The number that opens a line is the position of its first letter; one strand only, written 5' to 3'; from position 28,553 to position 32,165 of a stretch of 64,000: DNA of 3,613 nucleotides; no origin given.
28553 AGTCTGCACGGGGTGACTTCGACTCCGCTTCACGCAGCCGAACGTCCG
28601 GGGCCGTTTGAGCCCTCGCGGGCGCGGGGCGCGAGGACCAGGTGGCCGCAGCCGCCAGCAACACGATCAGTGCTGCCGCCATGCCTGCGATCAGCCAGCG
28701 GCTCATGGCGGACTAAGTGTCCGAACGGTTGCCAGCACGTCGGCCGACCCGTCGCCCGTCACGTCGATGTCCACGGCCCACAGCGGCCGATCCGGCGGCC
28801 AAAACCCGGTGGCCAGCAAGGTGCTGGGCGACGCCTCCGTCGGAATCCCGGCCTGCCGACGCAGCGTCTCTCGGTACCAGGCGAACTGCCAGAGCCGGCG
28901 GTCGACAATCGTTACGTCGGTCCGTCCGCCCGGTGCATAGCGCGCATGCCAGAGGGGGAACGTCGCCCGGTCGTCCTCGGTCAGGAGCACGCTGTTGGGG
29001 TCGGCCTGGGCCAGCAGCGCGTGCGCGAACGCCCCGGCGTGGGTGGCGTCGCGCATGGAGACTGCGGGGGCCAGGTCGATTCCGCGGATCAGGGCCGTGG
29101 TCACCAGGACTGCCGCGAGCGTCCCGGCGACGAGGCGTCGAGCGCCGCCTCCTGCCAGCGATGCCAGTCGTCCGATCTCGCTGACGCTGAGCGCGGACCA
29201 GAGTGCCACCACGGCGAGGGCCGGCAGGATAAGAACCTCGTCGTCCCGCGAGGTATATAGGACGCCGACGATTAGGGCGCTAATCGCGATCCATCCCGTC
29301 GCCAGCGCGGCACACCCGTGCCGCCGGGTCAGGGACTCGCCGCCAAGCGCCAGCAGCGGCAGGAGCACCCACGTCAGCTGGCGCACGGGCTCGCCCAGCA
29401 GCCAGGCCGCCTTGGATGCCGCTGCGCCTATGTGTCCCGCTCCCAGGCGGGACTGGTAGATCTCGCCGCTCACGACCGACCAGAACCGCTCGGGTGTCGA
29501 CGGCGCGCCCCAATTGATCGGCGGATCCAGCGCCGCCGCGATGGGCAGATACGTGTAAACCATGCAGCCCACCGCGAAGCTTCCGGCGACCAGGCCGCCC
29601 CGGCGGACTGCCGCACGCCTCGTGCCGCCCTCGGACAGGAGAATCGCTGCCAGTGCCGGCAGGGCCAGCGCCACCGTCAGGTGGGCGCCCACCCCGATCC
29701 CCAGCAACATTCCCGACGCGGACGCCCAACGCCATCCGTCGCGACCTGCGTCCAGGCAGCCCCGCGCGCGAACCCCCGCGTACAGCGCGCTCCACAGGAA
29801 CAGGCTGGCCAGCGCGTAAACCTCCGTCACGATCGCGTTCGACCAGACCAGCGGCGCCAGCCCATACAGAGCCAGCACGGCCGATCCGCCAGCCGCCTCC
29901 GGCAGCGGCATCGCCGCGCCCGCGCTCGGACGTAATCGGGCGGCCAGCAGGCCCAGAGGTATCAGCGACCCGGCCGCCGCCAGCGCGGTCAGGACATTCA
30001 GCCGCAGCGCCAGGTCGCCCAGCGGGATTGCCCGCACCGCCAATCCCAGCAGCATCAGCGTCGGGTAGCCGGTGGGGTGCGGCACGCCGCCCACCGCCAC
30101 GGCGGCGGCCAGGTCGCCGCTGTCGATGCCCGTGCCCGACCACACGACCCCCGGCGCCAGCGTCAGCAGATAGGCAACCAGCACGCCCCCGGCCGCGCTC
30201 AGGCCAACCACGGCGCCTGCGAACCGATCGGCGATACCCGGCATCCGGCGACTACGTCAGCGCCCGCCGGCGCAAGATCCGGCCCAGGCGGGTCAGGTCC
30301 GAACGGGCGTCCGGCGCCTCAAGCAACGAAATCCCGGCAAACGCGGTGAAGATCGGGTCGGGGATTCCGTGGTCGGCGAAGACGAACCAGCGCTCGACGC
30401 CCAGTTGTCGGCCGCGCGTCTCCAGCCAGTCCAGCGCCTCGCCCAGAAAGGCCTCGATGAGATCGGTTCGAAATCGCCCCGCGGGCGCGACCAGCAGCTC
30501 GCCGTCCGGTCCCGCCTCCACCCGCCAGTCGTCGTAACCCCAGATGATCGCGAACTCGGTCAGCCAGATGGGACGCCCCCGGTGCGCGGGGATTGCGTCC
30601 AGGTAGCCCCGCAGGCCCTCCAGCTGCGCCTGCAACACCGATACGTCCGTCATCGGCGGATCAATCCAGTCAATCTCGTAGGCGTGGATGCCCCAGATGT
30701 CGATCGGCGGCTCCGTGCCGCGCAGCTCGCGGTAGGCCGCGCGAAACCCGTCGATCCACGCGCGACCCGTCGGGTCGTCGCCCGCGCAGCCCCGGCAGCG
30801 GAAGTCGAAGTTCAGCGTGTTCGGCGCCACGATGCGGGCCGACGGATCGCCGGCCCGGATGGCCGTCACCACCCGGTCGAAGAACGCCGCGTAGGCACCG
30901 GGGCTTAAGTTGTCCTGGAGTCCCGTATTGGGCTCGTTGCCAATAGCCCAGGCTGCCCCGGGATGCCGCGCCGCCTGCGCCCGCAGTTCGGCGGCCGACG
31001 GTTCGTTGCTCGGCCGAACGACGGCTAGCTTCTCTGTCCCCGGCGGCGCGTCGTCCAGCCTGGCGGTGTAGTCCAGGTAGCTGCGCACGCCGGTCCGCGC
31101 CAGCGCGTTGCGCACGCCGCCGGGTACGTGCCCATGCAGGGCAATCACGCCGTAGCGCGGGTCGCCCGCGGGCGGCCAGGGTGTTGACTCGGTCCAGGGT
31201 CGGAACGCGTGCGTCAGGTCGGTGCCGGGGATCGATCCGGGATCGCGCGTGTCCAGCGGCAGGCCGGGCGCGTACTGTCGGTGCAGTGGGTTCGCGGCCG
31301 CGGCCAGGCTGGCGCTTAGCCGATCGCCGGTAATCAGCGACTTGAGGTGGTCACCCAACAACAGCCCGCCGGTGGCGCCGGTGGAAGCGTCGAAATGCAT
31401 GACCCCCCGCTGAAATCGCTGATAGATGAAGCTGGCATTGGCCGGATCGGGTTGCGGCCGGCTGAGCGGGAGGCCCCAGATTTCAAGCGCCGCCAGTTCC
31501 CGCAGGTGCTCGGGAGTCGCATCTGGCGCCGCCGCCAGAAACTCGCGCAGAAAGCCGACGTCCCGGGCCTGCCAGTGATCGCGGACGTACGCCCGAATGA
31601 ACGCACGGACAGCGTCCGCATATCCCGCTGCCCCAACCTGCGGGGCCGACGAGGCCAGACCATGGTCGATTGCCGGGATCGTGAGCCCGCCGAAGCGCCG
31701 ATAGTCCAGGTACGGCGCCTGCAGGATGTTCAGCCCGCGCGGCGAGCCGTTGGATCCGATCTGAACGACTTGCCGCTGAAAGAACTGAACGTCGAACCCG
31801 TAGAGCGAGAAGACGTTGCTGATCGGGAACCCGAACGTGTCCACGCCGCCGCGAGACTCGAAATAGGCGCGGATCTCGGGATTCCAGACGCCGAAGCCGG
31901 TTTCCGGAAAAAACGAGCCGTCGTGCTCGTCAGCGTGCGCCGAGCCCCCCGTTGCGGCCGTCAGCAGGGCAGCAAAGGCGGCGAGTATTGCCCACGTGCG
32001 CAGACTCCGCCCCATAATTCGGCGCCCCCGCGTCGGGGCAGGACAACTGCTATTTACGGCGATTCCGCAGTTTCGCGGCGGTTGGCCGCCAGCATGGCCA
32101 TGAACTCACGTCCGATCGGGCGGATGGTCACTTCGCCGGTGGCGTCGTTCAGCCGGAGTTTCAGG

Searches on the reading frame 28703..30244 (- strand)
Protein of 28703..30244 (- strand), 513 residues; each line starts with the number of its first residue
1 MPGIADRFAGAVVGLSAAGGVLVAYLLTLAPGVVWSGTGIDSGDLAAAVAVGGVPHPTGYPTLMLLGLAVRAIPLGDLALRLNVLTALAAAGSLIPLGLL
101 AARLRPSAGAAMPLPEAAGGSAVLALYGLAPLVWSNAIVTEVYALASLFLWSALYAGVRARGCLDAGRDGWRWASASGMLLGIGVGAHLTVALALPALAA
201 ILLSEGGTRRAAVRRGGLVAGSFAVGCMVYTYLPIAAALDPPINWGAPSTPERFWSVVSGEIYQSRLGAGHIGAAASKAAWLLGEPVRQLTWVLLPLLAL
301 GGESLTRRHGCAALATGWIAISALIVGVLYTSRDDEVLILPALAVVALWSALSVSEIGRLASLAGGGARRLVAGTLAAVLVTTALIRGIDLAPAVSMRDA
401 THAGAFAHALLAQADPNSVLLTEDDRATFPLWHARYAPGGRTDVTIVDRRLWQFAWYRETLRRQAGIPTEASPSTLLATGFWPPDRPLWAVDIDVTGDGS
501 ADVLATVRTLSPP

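Call 72: search_protein_families(library=pfam, proteins=[window:28703-30244:-], max_evalue=0.0001)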
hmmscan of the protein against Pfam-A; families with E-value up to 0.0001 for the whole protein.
window:28703-30244:- (513 aa): 1 family
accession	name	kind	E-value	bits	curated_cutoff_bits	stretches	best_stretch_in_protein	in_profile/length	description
PF11028.14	TMEM260-like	-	4.3e-22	79.2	24.2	1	41-204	1-172/179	Protein O-mannosyl-transferase TMEM260-like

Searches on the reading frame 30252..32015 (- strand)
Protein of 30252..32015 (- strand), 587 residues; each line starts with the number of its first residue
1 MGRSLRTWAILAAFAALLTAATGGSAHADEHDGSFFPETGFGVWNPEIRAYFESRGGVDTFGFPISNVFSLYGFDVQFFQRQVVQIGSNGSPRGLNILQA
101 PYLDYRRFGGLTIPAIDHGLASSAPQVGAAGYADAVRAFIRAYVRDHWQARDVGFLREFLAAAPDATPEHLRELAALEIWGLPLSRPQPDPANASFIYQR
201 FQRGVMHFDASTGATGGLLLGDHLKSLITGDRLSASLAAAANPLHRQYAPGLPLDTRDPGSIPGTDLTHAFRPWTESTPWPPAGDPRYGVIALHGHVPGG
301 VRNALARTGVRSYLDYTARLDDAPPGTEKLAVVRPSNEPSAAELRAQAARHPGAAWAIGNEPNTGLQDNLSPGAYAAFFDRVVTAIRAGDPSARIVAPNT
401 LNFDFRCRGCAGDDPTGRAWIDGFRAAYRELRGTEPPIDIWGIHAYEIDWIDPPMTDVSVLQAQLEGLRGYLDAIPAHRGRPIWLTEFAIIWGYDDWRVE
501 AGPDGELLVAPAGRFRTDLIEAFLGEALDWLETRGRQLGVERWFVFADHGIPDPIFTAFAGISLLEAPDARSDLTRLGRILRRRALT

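Call 72: search_protein_families(library=pfam, proteins=[window:30252-32015:-], max_evalue=0.0001)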
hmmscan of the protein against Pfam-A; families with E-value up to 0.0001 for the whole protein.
window:30252-32015:- (587 aa): 1 family
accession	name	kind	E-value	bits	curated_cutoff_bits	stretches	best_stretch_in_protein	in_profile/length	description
PF11790.14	Glyco_hydro_cc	-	1.1e-08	35.4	21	1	350-547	62-209/237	Glycosyl hydrolase catalytic core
